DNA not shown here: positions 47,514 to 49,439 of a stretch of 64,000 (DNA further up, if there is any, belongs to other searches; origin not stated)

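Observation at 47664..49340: Phosphoglucosamine mutase fused to an N-terminal XRE-family DNA-binding domain, with a matching palindrome in its own promoter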

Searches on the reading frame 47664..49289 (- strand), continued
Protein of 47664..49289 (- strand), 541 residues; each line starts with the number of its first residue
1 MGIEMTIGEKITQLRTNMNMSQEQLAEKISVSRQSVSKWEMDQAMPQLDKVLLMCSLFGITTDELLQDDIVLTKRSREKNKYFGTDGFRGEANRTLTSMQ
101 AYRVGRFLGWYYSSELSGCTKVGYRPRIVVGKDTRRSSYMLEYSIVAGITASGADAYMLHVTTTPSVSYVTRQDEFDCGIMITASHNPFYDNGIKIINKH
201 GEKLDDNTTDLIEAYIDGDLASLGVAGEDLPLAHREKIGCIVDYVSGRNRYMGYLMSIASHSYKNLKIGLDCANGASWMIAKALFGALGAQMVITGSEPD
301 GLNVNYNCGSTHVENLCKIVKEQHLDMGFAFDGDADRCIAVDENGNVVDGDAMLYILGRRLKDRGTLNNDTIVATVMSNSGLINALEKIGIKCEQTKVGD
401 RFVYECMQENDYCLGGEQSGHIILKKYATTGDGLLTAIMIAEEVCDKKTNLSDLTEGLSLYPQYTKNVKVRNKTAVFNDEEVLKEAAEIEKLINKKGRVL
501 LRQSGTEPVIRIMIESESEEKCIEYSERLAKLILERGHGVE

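Call 26: search_protein_families(library=ncbifam, proteins=[window:47664-49277:-], max_evalue=0.001)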
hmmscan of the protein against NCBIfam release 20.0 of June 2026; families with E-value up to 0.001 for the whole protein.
window:47664-49277:- (537 aa): 15 families
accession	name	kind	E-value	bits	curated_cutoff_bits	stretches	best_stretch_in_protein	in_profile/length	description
TIGR01455.1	glmM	equivalog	8.1e-149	496.1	447.55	1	79-529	1-440/442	phosphoglucosamine mutase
TIGR03990.1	Arch_GlmM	equivalog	2.6e-90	303.4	439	1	77-528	2-443/444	phosphoglucosamine mutase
NF007088.0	PRK09542.1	equivalog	2.9e-48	165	618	1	122-529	47-453/456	phosphomannomutase/phosphoglucomutase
NF046027.1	PhglucPhmanMutPgmG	equivalog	1.4e-47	162.5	600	1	85-516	16-437/460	phosphoglucomutase/phosphomannomutase PgmG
NF011943.0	PRK15414.1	subfamily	3.8e-35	121.8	801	1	84-525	12-449/456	phosphomannomutase CpsG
NF041951.1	phage_RstR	subfamily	1.8e-13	50.7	80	1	1-66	1-66/108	RstR family transcriptional repressor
TIGR01132.1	pgm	equivalog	3.1e-13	49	778.05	1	75-440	38-424/546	phosphoglucomutase (alpha-D-glucose-1,6-bisphosphate-dependent)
NF005737.0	PRK07564.1-1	equivalog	4.5e-11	42.1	378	1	123-467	52-414/543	alpha-D-glucose phosphate-specific phosphoglucomutase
NF052239.1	antitox_spr1629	equivalog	2.9e-10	39.8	335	1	1-71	1-71/377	spr1629 family repressor/antitoxin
TIGR03070.1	couple_hipB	subfamily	8.8e-10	38.4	71.65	1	3-57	3-57/58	type II toxin-antitoxin system Y4mF family antitoxin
NF007257.0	PRK09706.1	subfamily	2.4e-07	30.6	101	1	2-48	5-51/135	transcriptional repressor DicA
NF003162.0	PRK04140.1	equivalog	9.4e-07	28.2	263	1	4-57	128-181/317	transcriptional regulator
TIGR03830.1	CxxCG_CxxCG_HTH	subfamily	4.4e-06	26.5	61.8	1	3-51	66-114/127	type II TA system antitoxin MqsA family protein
NF041575.1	antitoxPezA_Strep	equivalog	3.9e-05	23.7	290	1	3-66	2-65/158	type II toxin-antitoxin system antitoxin PezA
TIGR00270.2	TIGR00270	equivalog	7.9e-05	22.5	110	1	5-65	78-138/159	multiprotein bridging factor aMBF1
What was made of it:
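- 47664..49277 (-): HTH-GlmM coding sequence, 537 aa plus stop. HTH is residues 1-62 (49092-49277), the variable linker is residues 63-76 (49050-49091), and GlmM is residues 77-537. TIGR01455 score 496 against cut-off 447.55 (call 26).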

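Call 37: search_solved_structures(query=window:47664-49040:-, max_evalue=1e-30)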
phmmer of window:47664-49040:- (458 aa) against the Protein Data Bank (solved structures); distinct sequences matched with E-value up to 1e-30: 10.
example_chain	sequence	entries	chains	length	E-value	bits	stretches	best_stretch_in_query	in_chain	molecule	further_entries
7ojr_A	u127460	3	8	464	3.9e-116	391.8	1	1-451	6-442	Phosphoglucosamine mutase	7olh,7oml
6gyz_A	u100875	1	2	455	1.6e-111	376.5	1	1-452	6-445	Phosphoglucosamine mutase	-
3pdk_A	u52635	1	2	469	3e-111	375.7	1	1-450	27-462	Phosphoglucosamine mutase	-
9g69_A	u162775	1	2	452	2.7e-108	365.9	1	1-442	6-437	Phosphoglucosamine mutase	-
7ojs_C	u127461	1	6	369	2.4e-96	326.5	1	1-369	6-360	Phosphoglucosamine mutase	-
3i3w_A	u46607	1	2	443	9.3e-78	265.3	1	1-447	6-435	Phosphoglucosamine mutase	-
9du5_A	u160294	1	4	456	1.6e-51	178.8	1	1-452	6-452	Phosphoglucomutase/phosphomannomutase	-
1wqa_A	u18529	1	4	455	3.4e-51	177.7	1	1-444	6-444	phospho-sugar mutase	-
2f7l_A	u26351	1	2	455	1.5e-34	122.9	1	1-448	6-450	455aa long hypothetical phospho-sugar mutase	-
9ix8_A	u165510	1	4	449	7.3e-31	110.7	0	16-444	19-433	Phosphopentomutase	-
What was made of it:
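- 47664..49277 (-): The GlmM part matches B. subtilis GlmM 7ojr at 3.9e-116 (call 37).
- The GlmM part matches B. subtilis GlmM at 3.9e-116 (call 37).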

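Call 43: list_cluster_members(proteins=[P0006, P0021, P0031, P0072])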
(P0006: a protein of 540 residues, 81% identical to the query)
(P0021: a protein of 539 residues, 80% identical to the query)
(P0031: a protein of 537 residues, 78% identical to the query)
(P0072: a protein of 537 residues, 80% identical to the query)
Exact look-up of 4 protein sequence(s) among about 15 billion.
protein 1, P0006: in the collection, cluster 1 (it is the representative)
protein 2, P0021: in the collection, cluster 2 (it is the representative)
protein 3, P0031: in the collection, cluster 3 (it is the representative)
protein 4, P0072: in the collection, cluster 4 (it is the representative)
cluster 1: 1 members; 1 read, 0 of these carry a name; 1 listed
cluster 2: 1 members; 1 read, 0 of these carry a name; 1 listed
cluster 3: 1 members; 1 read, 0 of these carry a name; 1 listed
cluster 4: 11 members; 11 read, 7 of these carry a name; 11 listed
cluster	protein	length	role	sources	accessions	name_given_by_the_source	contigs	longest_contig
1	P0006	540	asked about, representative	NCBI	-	-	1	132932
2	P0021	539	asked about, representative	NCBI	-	-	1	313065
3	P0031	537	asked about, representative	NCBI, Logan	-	-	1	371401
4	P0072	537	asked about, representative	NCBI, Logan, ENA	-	-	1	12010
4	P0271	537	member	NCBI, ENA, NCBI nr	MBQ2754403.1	MAG: phosphoglucosamine mutase [Clostridia bacterium] | phosphoglucosamine mutase [Clostridia bacterium]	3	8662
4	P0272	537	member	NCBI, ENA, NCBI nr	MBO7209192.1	MAG: phosphoglucosamine mutase [Clostridia bacterium] | phosphoglucosamine mutase [Clostridia bacterium]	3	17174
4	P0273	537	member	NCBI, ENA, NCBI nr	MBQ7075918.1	MAG: phosphoglucosamine mutase [Clostridia bacterium] | phosphoglucosamine mutase [Clostridia bacterium]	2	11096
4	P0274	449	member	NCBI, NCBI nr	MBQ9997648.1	MAG: phosphoglucosamine mutase, partial [Clostridia bacterium] | phosphoglucosamine mutase [Clostridia bacterium]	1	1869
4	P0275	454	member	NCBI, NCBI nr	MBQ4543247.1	MAG: phosphoglucosamine mutase, partial [Clostridia bacterium] | phosphoglucosamine mutase [Clostridia bacterium]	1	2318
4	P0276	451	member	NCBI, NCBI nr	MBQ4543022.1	MAG: phosphoglucosamine mutase, partial [Clostridia bacterium] | phosphoglucosamine mutase [Clostridia bacterium]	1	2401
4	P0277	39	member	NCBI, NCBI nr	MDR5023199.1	transcriptional regulator, partial [Bacillus thuringiensis] | transcriptional regulator [Bacillus thuringiensis]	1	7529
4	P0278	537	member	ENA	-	-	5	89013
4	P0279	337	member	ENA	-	-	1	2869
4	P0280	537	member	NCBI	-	-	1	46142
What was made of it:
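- NCBI annotates these proteins simply as phosphoglucosamine mutase (call 43).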

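Call 55: predict_structure(alignment_id=A1)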
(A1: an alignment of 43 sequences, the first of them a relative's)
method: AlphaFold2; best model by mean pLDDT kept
length: 537 residues; sequences in the alignment: 43
mean_pLDDT: 68.5   pTM: 0.55
mean pLDDT of the five models: 68.5, 64.0, 61.0, 58.7, 58.6
residues with pLDDT >= 90: 90; 70-90: 187; 50-70: 133; < 50: 127
segments of 3 or more residues with pLDDT < 50: 69-71, 81-90, 129-148, 155-169, 180-188, 223-257, 296-307, 329-332, 409-425
pLDDT, mean of each block of 10 residues (from residue 1): 85 85 88 90 82 79 67 57 43 58 71 71 60 42 47 47 43 61 44 65 71 68 46 32 34 47 75 60 75 51 54 87 72 71 83 81 71 85 89 57 52 35 51 74 84 89 91 94 96 86 84 96 96 84
secondary structure, 60 per line:
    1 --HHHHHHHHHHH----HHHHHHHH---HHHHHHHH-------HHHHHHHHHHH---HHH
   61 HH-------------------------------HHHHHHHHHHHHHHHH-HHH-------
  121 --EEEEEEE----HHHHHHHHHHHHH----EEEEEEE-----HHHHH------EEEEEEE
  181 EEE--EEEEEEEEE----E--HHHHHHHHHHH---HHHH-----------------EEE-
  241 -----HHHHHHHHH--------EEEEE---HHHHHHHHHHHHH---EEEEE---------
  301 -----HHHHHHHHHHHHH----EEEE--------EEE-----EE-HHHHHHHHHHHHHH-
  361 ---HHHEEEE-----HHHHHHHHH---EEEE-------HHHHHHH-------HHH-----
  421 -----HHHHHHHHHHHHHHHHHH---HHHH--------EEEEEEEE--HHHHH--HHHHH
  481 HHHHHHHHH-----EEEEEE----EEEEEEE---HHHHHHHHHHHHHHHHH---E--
elements in order: H3-13 H18-25 H29-36 H44-54 H58-62 H94-109 E123-129 H134-146 E151-157 H163-167 E174-183 E186-194 H202-212 H216-219 E237-239 H246-254 E263-267 H271-283 E287-291 H306-318 E323-326 E335-337 H346-359 E367-370 H376-384 E388-391 H399-405 H426-443 H447-450 E459-466 H469-473 H476-489 E495-500 E505-511 H515-531
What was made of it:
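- On XRE / Cro-C1 helix-turn-helix DNA-binding domain (PF01381): Five helices are modelled at pLDDT 85-90 (call 55).
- On Trigger enzyme (enzyme that also regulates transcription directly): The monomer model is too poor to judge domain contacts (call 55).
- It models as five confident helices, pLDDT 85-90 (call 55). It says nothing about HTH-enzyme contacts (call 55).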
